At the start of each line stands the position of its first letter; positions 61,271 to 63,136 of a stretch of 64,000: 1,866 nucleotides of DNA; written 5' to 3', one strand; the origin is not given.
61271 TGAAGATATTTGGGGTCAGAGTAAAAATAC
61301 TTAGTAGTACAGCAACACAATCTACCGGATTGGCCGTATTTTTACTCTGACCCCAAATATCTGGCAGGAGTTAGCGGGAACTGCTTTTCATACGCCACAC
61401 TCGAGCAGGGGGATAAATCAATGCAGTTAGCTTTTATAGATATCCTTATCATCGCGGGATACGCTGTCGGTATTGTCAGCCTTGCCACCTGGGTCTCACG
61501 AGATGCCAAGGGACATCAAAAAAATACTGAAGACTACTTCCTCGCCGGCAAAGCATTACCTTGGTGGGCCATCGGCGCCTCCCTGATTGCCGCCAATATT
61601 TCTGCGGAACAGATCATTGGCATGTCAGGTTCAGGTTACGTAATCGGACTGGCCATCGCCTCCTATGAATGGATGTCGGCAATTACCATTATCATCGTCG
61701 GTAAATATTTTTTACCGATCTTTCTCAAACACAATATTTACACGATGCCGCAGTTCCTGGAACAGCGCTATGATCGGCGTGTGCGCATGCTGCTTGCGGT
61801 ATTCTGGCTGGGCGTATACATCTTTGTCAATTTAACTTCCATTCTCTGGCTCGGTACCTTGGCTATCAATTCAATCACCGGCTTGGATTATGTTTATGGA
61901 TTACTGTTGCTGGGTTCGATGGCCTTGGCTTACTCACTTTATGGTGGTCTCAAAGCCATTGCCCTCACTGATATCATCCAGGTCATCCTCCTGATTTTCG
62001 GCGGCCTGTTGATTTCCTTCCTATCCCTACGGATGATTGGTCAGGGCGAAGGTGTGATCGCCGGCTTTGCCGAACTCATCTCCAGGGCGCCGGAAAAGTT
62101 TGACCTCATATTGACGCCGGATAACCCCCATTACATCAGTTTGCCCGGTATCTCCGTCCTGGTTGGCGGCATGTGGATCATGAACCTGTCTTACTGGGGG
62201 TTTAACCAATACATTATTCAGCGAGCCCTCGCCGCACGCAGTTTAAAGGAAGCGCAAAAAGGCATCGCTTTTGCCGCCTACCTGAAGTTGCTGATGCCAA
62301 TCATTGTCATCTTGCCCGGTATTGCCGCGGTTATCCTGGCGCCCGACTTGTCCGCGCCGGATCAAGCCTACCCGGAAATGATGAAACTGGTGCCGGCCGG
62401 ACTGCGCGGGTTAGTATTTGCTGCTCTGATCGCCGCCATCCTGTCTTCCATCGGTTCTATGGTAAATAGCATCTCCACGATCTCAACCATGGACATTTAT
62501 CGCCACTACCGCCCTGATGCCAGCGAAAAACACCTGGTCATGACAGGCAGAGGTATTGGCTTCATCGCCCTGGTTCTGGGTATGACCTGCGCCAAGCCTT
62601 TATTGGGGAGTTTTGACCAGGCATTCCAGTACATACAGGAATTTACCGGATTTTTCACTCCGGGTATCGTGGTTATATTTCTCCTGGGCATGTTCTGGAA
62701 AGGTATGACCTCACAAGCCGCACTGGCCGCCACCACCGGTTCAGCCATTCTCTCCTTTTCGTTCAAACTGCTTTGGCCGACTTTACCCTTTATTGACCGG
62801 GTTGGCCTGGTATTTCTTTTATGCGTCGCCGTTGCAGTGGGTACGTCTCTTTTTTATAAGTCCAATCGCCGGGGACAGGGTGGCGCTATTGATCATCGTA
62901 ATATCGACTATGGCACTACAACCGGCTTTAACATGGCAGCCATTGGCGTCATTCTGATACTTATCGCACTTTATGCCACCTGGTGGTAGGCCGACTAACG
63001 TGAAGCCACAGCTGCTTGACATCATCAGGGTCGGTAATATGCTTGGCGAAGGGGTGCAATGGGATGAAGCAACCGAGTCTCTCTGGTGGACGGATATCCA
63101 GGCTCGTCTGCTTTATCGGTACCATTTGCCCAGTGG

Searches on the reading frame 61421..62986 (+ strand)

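Call 35: search_protein_families(library=ncbifam, proteins=[window:61421-62986:+], max_evalue=0.00001)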
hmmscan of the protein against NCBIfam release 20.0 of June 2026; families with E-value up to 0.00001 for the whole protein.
window:61421-62986:+ (522 aa): 8 families
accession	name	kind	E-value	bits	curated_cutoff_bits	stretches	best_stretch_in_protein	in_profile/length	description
NF007790.0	PRK10484.1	equivalog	1e-107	361.2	401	1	9-519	7-521/527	solute:sodium symporter family transporter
TIGR00813.1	sss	superfamily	3.3e-106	355.8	184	1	39-437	1-407/411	sodium/solute symporter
TIGR02121.1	Na_Pro_sym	equivalog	2.6e-27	95.7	515.5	1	12-450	8-439/488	sodium/proline symporter PutP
TIGR02119.1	panF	equivalog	4.8e-27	95.1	328.05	1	9-440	5-429/471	sodium/pantothenate symporter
TIGR03648.1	Na_symport_lg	subfamily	3.5e-17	62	320.75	2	19-203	7-192/547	VC_2705 family sodium/solute symporter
NF009135.0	PRK12488.1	subfamily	7.4e-12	44.6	850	1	18-447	41-474/549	cation/acetate symporter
NF011948.0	PRK15419.1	equivalog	6.6e-11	41.7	955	1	31-448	27-444/502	sodium/proline symporter PutP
NF006903.2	PRK09395.1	subfamily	2.3e-07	29.6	750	1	18-440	44-470/552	cation/acetate symporter ActP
